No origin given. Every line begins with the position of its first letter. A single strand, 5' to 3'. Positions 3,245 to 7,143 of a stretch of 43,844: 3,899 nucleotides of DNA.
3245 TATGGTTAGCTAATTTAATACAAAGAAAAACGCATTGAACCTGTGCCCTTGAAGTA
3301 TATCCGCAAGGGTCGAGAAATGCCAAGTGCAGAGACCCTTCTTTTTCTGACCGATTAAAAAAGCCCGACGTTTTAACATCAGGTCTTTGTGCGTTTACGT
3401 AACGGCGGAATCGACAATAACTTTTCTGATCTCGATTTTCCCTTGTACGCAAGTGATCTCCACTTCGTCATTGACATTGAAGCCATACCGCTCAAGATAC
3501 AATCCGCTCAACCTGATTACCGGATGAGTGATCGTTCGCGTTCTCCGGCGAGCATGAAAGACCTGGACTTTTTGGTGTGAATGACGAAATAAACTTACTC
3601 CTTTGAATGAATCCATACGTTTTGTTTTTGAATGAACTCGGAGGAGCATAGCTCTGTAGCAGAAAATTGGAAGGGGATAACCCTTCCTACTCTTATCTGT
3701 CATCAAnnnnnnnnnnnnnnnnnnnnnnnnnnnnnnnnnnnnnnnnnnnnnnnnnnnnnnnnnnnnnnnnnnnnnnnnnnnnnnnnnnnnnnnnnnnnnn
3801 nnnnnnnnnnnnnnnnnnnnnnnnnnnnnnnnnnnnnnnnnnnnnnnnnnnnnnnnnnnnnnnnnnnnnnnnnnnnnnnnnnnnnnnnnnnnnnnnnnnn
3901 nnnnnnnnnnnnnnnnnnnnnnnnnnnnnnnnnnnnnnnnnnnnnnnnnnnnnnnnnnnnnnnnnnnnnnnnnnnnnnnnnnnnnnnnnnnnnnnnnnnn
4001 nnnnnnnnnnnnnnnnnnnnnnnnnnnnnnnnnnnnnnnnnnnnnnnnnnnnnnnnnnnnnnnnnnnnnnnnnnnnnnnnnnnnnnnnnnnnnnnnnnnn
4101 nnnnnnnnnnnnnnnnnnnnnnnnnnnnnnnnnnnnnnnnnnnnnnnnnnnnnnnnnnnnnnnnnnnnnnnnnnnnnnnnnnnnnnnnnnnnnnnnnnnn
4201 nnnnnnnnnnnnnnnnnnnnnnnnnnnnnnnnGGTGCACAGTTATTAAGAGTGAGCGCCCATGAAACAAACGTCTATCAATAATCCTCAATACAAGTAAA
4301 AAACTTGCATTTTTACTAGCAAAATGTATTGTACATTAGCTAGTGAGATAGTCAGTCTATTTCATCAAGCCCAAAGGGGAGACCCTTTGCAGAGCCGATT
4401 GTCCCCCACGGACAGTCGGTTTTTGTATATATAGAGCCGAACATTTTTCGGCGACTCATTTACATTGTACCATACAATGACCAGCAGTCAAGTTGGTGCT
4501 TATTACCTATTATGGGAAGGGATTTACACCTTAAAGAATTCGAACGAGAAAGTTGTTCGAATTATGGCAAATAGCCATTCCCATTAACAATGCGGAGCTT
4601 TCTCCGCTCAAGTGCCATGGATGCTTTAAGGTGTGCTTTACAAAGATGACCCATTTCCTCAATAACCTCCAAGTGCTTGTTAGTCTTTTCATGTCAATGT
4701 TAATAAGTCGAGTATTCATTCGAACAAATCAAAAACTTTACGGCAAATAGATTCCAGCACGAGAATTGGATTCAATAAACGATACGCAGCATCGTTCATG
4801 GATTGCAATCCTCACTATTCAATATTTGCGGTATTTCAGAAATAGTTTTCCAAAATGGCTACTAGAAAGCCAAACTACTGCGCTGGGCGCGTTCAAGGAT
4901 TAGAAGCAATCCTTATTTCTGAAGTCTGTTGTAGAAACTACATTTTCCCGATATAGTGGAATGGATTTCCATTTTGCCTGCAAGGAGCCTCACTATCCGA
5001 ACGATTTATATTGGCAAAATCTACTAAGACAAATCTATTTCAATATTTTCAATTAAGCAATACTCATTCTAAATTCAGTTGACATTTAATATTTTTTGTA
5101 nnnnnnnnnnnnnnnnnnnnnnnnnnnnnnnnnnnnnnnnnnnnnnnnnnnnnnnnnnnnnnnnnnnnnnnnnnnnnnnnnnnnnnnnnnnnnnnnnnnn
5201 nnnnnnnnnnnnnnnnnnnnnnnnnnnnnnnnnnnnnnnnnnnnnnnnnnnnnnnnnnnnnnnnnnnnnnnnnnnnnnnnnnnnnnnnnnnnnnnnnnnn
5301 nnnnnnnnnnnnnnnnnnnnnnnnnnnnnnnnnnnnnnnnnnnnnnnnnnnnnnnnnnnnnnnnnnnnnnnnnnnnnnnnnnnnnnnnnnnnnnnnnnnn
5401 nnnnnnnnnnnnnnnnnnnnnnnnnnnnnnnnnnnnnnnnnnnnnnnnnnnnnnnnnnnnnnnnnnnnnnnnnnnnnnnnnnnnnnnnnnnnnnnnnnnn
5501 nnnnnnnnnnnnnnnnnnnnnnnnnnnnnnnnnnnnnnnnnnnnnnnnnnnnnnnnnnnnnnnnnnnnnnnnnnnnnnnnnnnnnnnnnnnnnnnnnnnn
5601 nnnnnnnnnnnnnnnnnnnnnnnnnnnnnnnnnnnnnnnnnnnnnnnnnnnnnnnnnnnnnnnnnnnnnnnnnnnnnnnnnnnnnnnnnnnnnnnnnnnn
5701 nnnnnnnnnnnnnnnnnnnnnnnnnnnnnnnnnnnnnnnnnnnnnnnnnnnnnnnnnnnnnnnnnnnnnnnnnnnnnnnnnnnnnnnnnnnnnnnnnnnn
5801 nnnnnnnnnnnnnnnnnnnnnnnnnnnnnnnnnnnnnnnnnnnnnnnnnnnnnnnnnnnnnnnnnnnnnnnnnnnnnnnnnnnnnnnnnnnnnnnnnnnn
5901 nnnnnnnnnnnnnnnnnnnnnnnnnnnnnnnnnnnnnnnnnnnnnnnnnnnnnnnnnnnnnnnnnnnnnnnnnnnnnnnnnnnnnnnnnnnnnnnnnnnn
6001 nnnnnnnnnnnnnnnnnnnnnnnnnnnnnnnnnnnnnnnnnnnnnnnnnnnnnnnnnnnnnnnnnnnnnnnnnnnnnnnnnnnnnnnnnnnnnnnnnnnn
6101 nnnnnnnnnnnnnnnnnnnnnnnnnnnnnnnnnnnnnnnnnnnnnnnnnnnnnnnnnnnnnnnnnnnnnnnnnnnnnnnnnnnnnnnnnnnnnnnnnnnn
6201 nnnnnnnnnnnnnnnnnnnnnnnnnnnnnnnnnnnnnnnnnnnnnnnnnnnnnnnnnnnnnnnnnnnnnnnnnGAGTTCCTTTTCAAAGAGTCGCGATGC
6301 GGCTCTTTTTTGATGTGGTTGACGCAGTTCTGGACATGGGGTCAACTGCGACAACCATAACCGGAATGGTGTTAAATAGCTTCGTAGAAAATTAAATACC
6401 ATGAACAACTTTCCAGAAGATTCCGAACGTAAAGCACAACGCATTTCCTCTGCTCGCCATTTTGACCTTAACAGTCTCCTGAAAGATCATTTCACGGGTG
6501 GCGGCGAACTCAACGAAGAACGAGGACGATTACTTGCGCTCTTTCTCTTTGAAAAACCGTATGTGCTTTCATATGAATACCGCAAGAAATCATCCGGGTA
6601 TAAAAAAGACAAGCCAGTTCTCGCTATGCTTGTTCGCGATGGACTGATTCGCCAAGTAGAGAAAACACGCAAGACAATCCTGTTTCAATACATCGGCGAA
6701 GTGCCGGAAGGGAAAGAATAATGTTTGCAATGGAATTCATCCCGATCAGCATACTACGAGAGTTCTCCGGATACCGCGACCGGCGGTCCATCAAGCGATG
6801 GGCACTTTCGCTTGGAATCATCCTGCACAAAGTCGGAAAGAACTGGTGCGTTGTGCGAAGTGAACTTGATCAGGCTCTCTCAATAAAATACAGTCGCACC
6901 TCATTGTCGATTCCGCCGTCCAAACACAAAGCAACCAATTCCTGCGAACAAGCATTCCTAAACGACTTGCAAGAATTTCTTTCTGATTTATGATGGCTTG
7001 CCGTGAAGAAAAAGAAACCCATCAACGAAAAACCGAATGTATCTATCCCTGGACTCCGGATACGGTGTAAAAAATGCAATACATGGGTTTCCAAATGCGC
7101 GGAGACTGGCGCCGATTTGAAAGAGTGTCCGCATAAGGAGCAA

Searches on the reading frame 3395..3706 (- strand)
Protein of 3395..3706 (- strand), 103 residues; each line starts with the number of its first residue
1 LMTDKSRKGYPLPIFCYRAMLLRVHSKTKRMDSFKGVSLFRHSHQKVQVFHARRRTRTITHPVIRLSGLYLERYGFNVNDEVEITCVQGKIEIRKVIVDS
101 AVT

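Call 65: search_protein_families(library=pfam, proteins=[window:3395-3706:-], max_evalue=0.1)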
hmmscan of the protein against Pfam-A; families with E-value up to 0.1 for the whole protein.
window:3395-3706:- (103 aa): 1 family
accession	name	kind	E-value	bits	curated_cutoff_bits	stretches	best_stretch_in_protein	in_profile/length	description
PF08845.15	SymE_toxin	-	1.7e-05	25.3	29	1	46-94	5-53/54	Toxin SymE, type I toxin-antitoxin system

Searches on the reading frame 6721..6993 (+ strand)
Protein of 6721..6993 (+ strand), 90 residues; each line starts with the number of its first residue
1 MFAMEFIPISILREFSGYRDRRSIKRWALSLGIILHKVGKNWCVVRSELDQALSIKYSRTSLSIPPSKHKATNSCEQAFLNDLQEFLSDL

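Call 63: search_protein_families(library=phrogs, proteins=[window:6721-6993:+], max_evalue=0.01)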
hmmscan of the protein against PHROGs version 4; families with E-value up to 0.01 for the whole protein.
window:6721-6993:+ (90 aa): 0 families

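Call 65: search_protein_families(library=pfam, proteins=[window:6721-6993:+], max_evalue=0.1)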
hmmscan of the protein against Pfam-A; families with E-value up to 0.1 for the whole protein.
window:6721-6993:+ (90 aa): 0 families

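Call 93: search_protein_families(library=ncbifam, proteins=[window:6721-6993:+], max_evalue=0.001)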
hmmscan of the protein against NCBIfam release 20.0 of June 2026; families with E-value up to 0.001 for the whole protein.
window:6721-6993:+ (90 aa): 0 families
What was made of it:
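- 6401..6993 (+): Two small conserved ORFs (106 aa and 90 aa) directly upstream of the large integrase. The 90-aa ORF is a candidate directionality factor, unproven. No Pfam, PHROG or NCBIfam hit (calls 63, 65, 93).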
